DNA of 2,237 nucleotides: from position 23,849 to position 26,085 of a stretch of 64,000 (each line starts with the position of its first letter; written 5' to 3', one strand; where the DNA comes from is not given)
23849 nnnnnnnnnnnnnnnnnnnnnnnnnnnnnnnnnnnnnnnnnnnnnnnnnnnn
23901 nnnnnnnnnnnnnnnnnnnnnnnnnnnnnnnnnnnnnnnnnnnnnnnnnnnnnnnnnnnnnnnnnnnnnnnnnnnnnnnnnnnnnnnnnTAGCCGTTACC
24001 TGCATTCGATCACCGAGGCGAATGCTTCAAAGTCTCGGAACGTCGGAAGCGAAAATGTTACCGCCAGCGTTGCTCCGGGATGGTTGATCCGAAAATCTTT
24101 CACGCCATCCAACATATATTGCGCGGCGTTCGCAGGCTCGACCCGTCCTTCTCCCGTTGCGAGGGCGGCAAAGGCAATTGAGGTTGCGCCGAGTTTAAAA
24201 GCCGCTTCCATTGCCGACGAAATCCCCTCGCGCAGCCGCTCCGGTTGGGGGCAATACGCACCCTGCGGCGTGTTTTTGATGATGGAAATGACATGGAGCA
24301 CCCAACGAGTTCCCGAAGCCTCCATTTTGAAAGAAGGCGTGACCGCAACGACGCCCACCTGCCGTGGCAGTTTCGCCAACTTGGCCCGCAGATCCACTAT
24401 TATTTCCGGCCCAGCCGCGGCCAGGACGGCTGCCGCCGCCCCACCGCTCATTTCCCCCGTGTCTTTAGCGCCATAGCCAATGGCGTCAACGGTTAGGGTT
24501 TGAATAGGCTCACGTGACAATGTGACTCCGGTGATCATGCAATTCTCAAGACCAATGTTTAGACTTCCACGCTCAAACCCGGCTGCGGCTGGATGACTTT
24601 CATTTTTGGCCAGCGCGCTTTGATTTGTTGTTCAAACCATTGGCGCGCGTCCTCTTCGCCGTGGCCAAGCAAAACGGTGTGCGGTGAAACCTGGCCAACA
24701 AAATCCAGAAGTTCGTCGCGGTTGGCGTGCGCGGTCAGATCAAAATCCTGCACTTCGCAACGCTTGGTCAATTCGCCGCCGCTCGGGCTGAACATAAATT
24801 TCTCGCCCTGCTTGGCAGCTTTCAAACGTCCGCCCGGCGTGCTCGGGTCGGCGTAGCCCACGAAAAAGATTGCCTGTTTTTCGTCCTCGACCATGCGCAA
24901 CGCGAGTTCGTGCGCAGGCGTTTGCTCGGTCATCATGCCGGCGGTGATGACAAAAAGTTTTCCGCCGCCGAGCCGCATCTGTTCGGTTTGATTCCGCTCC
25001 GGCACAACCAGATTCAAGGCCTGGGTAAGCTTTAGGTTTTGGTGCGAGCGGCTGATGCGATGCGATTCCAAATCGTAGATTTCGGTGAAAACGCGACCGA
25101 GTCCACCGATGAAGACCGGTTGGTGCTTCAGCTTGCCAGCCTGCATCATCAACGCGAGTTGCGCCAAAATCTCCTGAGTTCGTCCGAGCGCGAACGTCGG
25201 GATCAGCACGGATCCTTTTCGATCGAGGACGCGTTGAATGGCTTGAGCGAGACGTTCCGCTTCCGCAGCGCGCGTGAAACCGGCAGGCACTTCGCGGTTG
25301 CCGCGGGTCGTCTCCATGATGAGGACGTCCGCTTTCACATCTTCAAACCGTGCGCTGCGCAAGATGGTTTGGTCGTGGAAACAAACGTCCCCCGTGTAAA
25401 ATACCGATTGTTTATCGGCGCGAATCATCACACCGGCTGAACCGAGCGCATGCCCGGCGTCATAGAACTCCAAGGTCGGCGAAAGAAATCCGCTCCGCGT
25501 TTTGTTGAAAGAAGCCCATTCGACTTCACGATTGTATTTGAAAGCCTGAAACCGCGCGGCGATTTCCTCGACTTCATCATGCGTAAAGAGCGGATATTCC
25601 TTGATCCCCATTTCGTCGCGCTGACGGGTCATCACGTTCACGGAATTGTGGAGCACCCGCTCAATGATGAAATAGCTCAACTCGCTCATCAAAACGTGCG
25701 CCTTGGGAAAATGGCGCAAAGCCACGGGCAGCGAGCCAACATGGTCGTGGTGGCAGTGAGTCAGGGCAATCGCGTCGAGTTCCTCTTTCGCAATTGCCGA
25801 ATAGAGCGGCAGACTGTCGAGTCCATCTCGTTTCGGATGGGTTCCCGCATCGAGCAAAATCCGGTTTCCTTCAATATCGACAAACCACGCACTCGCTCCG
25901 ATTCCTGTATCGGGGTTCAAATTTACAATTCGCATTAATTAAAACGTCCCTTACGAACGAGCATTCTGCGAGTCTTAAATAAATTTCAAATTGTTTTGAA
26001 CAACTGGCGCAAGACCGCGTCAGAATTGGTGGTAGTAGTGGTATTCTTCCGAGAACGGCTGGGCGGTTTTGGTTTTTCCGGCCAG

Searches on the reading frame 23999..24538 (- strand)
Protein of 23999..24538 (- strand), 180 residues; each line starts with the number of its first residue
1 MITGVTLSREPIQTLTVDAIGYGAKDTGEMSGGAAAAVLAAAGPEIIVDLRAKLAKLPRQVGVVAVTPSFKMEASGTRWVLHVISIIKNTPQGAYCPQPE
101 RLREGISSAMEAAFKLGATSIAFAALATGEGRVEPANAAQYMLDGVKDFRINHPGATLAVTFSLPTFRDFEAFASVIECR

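Call 14: search_protein_families(library=pfam, proteins=[window:23999-24538:-], max_evalue=0.001)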
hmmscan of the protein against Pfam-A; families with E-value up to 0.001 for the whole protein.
window:23999-24538:- (180 aa): 1 family
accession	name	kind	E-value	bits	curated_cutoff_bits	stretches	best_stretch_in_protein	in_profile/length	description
PF01661.27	Macro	-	5.1e-13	49.4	22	1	25-142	5-118/118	Macro domain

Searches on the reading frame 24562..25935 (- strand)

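Call 14: search_protein_families(library=pfam, proteins=[window:24562-25935:-], max_evalue=0.001)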
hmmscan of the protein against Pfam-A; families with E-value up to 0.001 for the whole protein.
window:24562-25935:- (458 aa): 5 families
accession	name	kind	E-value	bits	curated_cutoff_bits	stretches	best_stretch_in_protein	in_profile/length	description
PF00753.33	Lactamase_B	-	2.7e-14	54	22.7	1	12-192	4-158/196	Metallo-beta-lactamase superfamily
PF07521.17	RMMBL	-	4.1e-11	43.2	21.6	1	391-439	4-53/63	Zn-dependent metallo-hydrolase RNA specificity domain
PF10996.14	Beta-Casp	-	1.4e-10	42.2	27.7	1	253-371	1-120/120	Beta-Casp domain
PF16661.11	Lactamase_B_6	-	4.7e-09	36.3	27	1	19-199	2-177/193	Metallo-beta-lactamase superfamily domain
PF12706.13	Lactamase_B_2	-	4e-08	33.5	27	1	24-232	1-189/200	Beta-lactamase superfamily domain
